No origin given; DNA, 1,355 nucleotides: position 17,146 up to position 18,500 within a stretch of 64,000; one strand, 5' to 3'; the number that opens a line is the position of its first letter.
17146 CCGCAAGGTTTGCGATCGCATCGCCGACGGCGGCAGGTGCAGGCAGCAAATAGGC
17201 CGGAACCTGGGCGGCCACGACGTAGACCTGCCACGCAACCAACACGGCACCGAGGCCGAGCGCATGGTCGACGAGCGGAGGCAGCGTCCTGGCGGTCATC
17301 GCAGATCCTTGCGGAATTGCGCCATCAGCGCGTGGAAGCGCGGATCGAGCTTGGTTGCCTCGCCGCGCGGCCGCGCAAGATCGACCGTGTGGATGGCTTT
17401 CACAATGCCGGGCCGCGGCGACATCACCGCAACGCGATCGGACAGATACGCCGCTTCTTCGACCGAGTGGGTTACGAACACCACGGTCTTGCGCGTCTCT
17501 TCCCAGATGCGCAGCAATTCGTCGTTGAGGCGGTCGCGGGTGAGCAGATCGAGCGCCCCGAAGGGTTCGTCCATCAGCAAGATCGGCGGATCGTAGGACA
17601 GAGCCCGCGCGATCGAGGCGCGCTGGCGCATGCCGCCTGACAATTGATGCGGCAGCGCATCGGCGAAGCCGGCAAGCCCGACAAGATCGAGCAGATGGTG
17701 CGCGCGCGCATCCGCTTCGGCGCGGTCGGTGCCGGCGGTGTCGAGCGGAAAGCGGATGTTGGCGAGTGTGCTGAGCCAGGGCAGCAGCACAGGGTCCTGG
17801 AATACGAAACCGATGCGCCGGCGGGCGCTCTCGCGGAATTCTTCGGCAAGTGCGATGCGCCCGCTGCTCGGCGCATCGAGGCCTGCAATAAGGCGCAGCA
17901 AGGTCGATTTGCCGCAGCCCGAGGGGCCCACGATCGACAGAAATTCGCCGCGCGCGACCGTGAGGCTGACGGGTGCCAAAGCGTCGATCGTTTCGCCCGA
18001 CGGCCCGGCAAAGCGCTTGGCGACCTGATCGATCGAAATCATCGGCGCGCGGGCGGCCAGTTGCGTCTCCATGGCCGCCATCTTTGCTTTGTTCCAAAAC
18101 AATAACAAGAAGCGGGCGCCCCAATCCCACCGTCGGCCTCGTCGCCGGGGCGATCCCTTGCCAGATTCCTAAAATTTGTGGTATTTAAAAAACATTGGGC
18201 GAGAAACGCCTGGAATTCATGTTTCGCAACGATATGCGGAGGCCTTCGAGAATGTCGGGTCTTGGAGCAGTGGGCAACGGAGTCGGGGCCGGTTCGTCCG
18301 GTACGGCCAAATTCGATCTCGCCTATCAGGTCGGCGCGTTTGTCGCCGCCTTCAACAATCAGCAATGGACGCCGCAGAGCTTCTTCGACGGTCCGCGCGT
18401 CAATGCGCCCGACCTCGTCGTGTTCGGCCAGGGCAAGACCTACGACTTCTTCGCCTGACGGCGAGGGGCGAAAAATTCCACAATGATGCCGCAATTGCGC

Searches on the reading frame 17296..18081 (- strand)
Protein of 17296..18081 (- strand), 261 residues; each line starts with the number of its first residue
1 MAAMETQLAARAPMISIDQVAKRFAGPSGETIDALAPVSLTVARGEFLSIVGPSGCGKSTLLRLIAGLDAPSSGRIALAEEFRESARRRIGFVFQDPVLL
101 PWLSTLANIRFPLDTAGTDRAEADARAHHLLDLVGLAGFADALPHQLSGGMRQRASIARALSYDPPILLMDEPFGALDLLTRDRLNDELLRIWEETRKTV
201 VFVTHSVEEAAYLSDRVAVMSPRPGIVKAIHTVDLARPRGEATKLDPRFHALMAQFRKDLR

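Call 54: find_homologous_proteins(query=window:17296-18081:-, max_evalue=1e-60)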
Query window:17296-18081:- (261 aa): 5373 proteins with E <= 1e-60 among 8000 candidates; the best 120 are listed.
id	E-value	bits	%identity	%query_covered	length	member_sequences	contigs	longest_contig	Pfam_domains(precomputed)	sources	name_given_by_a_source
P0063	2.6e-156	537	100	95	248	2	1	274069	PF09818.16,PF00005.34,PF13304.13,PF13191.13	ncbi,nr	ncbi:MAG: ABC transporter ATP-binding protein [Telmatospirillum sp.]|nr:ABC transporter ATP-binding 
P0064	1.8e-122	426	76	97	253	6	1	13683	PF09818.16,PF00005.34,PF13304.13,PF13191.13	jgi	jgi:NitT/TauT family transport system ATP-binding protein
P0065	2.1e-119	416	76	95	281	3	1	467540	PF09818.16,PF00005.34,PF13304.13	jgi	jgi:NitT/TauT family transport system ATP-binding protein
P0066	1.3e-118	413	77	95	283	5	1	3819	PF09818.16,PF00005.34,PF13304.13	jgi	jgi:NitT/TauT family transport system ATP-binding protein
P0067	2.8e-118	412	76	95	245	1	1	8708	PF09818.16,PF00005.34,PF13304.13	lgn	-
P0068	9.6e-117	407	75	95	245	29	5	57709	PF09818.16,PF00005.34,PF13304.13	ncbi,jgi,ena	jgi:NitT/TauT family transport system ATP-binding protein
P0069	1.6e-116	406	76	95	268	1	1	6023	PF09818.16,PF00005.34,PF13304.13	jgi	jgi:NitT/TauT family transport system ATP-binding protein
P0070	4.2e-114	399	73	95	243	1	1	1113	PF00005.34,PF13304.13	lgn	-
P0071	1.6e-111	390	73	95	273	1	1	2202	PF09818.16,PF00005.34,PF13304.13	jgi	jgi:NitT/TauT family transport system ATP-binding protein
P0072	4.7e-110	385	73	95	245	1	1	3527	PF09818.16,PF00005.34,PF13304.13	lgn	-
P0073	1.5e-107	377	72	95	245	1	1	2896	PF09818.16,PF00005.34,PF13304.13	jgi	jgi:NitT/TauT family transport system ATP-binding protein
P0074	3.6e-107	376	71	95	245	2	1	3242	PF09818.16,PF00005.34,PF13304.13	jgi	jgi:NitT/TauT family transport system ATP-binding protein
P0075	1.0e-104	368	69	95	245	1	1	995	PF09818.16,PF00005.34,PF13304.13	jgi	jgi:NitT/TauT family transport system ATP-binding protein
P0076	1.7e-104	367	69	95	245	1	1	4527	PF09818.16,PF00005.34,PF13304.13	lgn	-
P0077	2.4e-104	367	70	95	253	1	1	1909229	PF09818.16,PF00005.34,PF13304.13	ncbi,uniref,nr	ncbi:ABC transporter ATP-binding protein [Microvirga pudoricolor]|uniref:ABC transporter ATP-binding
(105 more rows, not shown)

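Call 55: find_encoding_contigs(protein=P0064, flank=1500, max_places=1)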
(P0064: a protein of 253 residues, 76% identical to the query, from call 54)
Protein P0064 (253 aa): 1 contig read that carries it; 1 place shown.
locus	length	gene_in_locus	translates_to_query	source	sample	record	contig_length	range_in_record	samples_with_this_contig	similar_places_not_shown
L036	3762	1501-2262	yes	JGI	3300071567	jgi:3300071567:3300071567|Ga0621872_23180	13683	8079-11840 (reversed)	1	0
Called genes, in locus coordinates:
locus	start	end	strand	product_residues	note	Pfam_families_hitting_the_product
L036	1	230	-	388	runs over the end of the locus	PF02746:MR_MLE_N, PF13378:MR_MLE_C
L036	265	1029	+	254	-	PF00392:GntR, PF07729:FCD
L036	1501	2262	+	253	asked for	PF13191:AAA_16 (faint), PF00005:ABC_tran, PF09818:ABC_ATPase (faint), PF13304:AAA_21 (faint)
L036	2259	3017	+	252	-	PF00528:BPD_transp_1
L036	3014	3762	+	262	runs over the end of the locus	PF01048:PNP_UDP_1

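Call 56: find_encoding_contigs(protein=P0065, flank=1500, max_places=1)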
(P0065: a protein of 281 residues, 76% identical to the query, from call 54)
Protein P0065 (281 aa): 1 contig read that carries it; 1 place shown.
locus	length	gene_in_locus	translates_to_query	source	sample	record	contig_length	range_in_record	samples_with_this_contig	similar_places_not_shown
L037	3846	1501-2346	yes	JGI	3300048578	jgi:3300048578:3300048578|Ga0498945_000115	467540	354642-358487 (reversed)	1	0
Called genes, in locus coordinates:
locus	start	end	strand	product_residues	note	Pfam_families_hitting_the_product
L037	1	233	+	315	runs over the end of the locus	PF01180:DHO_dh, PF01207:Dus (faint), PF01070:FMN_dh (faint), PF03060:NMO (weak)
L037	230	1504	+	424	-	PF01546:Peptidase_M20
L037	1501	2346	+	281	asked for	PF09818:ABC_ATPase (faint), PF00005:ABC_tran, PF13304:AAA_21 (faint)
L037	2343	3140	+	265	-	PF00528:BPD_transp_1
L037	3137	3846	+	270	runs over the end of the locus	PF01048:PNP_UDP_1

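Call 57: find_encoding_contigs(protein=P0068, flank=1500, max_places=1)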
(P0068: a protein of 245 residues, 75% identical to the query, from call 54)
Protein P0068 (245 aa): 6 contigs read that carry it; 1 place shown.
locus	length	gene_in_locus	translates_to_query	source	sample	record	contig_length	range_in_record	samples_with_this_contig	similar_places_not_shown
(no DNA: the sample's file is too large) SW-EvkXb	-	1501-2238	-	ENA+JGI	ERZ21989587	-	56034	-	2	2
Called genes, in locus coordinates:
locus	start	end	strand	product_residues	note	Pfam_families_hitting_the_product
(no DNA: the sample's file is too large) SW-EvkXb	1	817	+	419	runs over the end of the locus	PF11899:DUF3419, PF08241:Methyltransf_11 (faint)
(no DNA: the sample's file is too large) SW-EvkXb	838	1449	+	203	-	PF13489:Methyltransf_23, PF08241:Methyltransf_11, PF08242:Methyltransf_12, PF13649:Methyltransf_25, PF13847:Methyltransf_31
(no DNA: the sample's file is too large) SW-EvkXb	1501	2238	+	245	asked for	PF00005:ABC_tran, PF13304:AAA_21 (faint), PF09818:ABC_ATPase (weak)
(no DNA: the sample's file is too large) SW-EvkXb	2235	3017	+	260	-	PF00528:BPD_transp_1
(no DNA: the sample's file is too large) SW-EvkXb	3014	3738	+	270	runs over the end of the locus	PF01048:PNP_UDP_1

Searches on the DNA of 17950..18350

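Call 69: search_rna_families(source=window, start=17950, end=18350, threshold=evalue, max_evalue=1)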
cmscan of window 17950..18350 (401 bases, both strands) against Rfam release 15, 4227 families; matches with E-value up to 1: 0.
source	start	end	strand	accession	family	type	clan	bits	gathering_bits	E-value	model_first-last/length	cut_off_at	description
